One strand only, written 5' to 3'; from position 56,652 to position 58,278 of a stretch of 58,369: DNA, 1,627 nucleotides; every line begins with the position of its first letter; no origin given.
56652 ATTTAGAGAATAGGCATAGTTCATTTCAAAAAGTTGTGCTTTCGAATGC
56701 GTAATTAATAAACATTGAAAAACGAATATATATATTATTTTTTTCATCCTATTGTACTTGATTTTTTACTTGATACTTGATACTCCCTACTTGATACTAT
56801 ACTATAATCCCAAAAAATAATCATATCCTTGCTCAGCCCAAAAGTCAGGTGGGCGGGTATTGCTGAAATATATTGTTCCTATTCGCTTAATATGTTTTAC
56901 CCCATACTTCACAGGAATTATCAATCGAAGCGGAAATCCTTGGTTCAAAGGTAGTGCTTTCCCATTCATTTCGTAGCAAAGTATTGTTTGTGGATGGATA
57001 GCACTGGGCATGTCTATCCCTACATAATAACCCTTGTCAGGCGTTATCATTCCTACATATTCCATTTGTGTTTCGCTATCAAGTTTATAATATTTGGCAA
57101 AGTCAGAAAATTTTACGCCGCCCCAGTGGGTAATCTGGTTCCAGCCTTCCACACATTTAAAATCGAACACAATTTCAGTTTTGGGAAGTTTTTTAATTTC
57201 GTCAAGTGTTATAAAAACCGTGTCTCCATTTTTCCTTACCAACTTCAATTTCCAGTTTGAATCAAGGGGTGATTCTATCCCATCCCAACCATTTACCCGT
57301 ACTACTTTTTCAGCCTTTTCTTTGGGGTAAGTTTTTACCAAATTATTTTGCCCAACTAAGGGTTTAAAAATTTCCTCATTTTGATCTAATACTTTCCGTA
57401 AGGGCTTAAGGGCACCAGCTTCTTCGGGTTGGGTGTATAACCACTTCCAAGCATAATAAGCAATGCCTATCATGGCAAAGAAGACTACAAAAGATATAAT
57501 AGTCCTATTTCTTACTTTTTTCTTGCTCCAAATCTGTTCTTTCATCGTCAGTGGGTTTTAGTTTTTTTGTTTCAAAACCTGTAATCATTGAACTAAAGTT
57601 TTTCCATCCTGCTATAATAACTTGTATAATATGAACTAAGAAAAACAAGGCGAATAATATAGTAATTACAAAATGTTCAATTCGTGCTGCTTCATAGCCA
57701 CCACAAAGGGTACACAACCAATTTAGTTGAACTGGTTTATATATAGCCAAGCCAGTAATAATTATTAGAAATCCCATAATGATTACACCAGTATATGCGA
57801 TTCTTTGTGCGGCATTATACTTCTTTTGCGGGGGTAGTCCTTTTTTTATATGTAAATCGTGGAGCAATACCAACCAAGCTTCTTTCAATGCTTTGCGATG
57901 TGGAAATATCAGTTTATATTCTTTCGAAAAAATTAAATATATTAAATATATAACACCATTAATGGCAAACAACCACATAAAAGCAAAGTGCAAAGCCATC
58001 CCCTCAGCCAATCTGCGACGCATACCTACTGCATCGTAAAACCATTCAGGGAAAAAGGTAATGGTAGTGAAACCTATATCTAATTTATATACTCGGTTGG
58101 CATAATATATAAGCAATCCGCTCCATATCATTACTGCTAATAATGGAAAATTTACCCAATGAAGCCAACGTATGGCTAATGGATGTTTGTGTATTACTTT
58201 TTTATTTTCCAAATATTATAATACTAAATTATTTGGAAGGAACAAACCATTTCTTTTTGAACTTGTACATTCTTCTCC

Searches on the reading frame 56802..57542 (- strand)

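Call 79: search_protein_families(library=pfam, proteins=[window:56802-57542:-], max_evalue=0.01)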
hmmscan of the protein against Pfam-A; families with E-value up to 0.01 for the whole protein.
window:56802-57542:- (246 aa): 1 family
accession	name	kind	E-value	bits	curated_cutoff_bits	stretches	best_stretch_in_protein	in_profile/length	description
PF00174.25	Oxidored_molyb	-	8.1e-26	91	24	1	95-235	10-169/169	Oxidoreductase molybdopterin binding domain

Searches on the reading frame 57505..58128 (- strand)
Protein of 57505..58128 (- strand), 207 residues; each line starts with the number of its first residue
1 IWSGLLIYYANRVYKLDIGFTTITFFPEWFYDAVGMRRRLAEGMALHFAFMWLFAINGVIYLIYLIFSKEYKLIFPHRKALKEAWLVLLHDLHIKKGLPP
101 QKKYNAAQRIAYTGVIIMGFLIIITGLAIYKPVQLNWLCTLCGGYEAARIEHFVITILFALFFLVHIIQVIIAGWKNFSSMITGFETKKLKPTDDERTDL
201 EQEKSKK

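Call 79: search_protein_families(library=pfam, proteins=[window:57505-58128:-], max_evalue=0.01)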
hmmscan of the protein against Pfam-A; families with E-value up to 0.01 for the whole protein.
window:57505-58128:- (207 aa): 1 family
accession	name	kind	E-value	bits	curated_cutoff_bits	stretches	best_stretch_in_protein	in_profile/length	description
PF01292.26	Ni_hydr_CYTB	-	9.8e-17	61.7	30.1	1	25-184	40-179/179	Prokaryotic cytochrome b561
